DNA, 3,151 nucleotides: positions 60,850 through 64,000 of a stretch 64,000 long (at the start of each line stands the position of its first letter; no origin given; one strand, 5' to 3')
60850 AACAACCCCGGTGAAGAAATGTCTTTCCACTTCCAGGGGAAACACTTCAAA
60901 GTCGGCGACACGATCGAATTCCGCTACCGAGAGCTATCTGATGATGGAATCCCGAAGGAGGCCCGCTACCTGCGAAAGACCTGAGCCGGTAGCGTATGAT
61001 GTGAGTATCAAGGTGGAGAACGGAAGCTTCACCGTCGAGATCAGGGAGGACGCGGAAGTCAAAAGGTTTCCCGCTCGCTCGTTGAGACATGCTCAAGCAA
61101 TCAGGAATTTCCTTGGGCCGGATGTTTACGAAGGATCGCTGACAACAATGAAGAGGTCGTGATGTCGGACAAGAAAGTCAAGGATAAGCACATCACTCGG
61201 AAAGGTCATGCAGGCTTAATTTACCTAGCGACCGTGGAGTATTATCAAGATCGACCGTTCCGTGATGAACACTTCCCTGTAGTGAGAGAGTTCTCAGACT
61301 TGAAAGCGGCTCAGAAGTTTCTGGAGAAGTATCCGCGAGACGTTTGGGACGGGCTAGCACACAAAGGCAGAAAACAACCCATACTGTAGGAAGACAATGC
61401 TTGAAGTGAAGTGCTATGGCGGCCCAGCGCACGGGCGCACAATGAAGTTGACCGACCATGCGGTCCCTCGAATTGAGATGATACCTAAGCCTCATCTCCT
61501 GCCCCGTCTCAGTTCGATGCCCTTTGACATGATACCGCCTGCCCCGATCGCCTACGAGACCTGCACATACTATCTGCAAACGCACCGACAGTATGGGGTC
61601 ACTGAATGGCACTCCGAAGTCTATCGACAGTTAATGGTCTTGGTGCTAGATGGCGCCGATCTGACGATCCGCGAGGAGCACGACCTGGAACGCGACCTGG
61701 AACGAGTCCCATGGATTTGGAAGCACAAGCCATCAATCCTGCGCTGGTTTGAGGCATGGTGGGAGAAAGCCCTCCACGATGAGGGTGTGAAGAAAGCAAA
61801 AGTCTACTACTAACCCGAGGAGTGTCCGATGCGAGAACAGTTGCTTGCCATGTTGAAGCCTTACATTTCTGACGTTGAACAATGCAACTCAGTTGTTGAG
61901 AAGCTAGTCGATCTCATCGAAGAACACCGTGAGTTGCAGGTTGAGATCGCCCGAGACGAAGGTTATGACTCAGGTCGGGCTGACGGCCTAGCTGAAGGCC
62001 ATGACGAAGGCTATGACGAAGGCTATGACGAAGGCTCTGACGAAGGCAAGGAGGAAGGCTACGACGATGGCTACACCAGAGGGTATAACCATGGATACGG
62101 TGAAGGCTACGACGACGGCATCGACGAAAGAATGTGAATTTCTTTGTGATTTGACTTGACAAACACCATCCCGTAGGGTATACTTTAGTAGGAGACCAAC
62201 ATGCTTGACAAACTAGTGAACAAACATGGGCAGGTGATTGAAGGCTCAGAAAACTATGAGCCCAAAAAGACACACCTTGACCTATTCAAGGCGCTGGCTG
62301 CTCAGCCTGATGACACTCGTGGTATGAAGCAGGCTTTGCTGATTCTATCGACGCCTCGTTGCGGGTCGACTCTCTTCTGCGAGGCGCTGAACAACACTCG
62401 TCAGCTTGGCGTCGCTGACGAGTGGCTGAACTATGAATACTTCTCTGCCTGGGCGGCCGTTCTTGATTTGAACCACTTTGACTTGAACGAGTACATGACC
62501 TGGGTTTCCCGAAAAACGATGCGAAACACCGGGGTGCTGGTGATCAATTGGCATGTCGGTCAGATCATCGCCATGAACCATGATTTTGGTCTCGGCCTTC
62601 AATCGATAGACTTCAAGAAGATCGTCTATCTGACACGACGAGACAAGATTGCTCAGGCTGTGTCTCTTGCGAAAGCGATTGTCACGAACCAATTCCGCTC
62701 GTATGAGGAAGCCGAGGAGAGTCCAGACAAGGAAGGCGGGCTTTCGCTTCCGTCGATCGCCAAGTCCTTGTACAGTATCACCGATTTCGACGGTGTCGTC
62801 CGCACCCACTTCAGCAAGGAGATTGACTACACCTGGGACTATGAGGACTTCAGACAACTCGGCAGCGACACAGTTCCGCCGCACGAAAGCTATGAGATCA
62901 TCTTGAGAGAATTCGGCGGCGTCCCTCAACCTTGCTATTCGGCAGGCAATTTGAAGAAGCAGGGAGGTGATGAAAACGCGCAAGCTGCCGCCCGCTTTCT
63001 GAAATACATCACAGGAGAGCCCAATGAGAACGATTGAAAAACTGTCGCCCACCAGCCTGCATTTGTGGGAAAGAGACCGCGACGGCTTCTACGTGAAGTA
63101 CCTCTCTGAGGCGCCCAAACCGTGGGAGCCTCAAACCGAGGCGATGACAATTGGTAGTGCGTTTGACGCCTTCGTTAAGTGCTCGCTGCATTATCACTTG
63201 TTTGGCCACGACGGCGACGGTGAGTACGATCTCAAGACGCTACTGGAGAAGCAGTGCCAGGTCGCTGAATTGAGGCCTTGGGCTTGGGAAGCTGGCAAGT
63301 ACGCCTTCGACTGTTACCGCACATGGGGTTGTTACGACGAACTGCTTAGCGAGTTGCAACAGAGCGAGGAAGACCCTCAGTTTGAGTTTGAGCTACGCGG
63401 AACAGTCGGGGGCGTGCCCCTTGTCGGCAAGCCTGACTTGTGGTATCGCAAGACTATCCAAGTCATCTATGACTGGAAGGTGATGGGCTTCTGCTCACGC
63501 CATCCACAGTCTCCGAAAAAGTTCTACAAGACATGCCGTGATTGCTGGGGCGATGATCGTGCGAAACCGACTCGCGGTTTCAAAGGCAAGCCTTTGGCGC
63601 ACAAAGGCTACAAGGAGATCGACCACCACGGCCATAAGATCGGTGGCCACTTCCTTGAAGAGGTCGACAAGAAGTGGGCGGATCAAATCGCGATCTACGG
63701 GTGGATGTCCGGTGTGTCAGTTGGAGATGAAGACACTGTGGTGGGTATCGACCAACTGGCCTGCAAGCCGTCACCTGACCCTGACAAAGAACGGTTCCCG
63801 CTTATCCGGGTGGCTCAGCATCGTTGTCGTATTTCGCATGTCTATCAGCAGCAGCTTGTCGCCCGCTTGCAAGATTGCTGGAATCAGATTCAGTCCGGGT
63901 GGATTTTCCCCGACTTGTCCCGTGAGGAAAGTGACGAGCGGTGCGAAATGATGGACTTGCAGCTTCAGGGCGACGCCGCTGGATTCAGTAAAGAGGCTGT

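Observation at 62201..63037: Stf0-like sulfotransferase expressed from a dedicated strong phage promoter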

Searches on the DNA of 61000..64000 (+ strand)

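Call 7: search_dna_similar(query=window:61000-64000:+, collection=phages, mode=near, max_rows=20)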
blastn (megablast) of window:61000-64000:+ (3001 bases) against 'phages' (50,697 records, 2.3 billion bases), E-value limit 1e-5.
No match.

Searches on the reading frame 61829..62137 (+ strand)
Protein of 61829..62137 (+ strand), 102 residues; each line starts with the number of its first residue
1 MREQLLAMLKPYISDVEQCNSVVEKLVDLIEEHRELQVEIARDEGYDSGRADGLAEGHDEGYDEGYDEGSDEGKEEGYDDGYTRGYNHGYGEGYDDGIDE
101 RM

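Call 34: search_protein_families(library=pfam, proteins=[window:61829-62137:+], max_evalue=0.1)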
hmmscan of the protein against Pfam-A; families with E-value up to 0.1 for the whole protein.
window:61829-62137:+ (102 aa): 2 families
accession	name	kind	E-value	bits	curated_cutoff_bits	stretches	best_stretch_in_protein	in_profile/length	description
PF09811.14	Yae1_N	-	1.5e-07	31.4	27.5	2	61-94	1-34/39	Essential protein Yae1, N terminal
PF01219.24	DAGK_prokar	-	0.0088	16.3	22.3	1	16-43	54-81/102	Prokaryotic diacylglycerol kinase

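Call 38: search_protein_families(library=phrogs, proteins=[window:61829-62137:+], max_evalue=0.01)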
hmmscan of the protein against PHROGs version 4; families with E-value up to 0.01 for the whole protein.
window:61829-62137:+ (102 aa): 2 families
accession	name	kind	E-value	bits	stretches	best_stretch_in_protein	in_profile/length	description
phrog_4785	-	unknown function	3e-14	54.3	2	4-81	9-86/94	-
phrog_8530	-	unknown function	3.2e-05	25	0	11-72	12-71/130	-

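Call 66: search_protein_families(library=ncbifam, proteins=[window:61829-62137:+], max_evalue=0.01)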
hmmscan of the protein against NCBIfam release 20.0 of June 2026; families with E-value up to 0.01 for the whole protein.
window:61829-62137:+ (102 aa): 5 families
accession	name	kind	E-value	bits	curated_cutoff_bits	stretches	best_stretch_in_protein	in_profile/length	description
NF004270.2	PRK05687.2-1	equivalog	4.2e-10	39.6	180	1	33-95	22-84/223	flagellar assembly protein FliH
NF004266.1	PRK05687.1-1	equivalog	8.6e-09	35.2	260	2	32-77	40-85/230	flagellar assembly protein FliH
NF004267.1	PRK05687.1-3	equivalog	1.7e-07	30.7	293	1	30-92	60-118/266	flagellar assembly protein FliH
NF009925.1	PRK13386.1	equivalog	9.4e-07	28.3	192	1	52-98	37-83/228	flagellar assembly protein FliH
NF005198.1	PRK06669.1-3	equivalog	0.0043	16.3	200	0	44-81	105-142/299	flagellar assembly protein FliH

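Call 74: search_dna_similar(query=window:61829-62134:+, collection=phages, mode=protein, max_rows=15, max_evalue=0.001)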
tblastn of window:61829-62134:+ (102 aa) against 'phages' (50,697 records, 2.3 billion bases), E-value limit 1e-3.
Records with a match: 77; places in all: 77; records where one place covers at least 80% of the query: 4.
Best place of each record, by identity: <60% 77.
By first word of the organism name: Streptomyces 69; bajarodino 5; Bacteriophage 2; Bacillus 1.
By host as written in the record: Streptomyces coelicolor 16; Streptomyces lividans JI 1326 10; Streptomyces venezuelae ATCC 10712 6; Streptomyces griseus ATCC 10137 5; Streptomyces bicolor NRRL B-3897 5; - 5; Streptomyces coelicolor M600 4; Streptomyces griseofuscus ATCC 23916 4; and 11 more.
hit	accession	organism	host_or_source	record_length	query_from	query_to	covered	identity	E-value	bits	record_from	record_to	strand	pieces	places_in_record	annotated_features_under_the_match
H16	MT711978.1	Streptomyces phage Endor1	Streptomyces coelicolor M600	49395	1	86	84%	41.6%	1e-8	56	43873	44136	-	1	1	flagellar assembly-like protein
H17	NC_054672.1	Streptomyces phage Endor1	Streptomyces coelicolor M600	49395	1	86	84%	41.6%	1e-8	56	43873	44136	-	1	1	flagellar assembly-like protein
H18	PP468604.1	Bacillus phage BvP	Bacillus velezensis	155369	6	82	75%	41.6%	8e-4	42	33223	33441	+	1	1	hypothetical protein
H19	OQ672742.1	Streptomyces phage phiScoe10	Streptomyces coelicolor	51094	1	85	83%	36.8%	2e-7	53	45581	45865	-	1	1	hypothetical protein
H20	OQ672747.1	Streptomyces phage phiScoe3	Streptomyces coelicolor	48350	1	85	83%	36.4%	2e-5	47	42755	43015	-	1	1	hypothetical protein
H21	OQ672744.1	Streptomyces phage phiScoe2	Streptomyces coelicolor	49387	9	86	76%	39.5%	4e-6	49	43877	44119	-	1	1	hypothetical protein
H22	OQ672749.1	Streptomyces phage phiScoe45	Streptomyces coelicolor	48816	13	86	73%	41.6%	7e-7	51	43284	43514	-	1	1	hypothetical protein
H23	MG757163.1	Streptomyces phage OzzyJ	Streptomyces lividans JI1326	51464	13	86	73%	41.0%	7e-6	48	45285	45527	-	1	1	hypothetical protein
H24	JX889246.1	Streptomyces phage phiCAM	Streptomyces coelicolor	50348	13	87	74%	40.0%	4e-6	49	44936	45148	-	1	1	hypothetical protein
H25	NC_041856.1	Streptomyces phage phiCAM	Streptomyces coelicolor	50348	13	87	74%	40.0%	4e-6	49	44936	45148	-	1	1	hypothetical protein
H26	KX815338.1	Streptomyces phage Joe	Streptomyces coelicolor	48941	23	86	63%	46.9%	4e-8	54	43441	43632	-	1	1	hypothetical protein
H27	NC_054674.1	Streptomyces phage Joe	Streptomyces coelicolor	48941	23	86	63%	46.9%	4e-8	54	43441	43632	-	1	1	hypothetical protein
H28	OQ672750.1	Streptomyces phage phiScoe54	Streptomyces coelicolor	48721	9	86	76%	38.3%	1e-5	47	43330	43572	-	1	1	hypothetical protein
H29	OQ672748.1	Streptomyces phage phiScoe44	Streptomyces coelicolor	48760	13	85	72%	39.7%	6e-6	48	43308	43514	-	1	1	hypothetical protein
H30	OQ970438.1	Streptomyces phage Vanseggelen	Streptomyces coelicolor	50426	22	85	63%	43.8%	9e-7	50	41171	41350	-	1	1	hypothetical protein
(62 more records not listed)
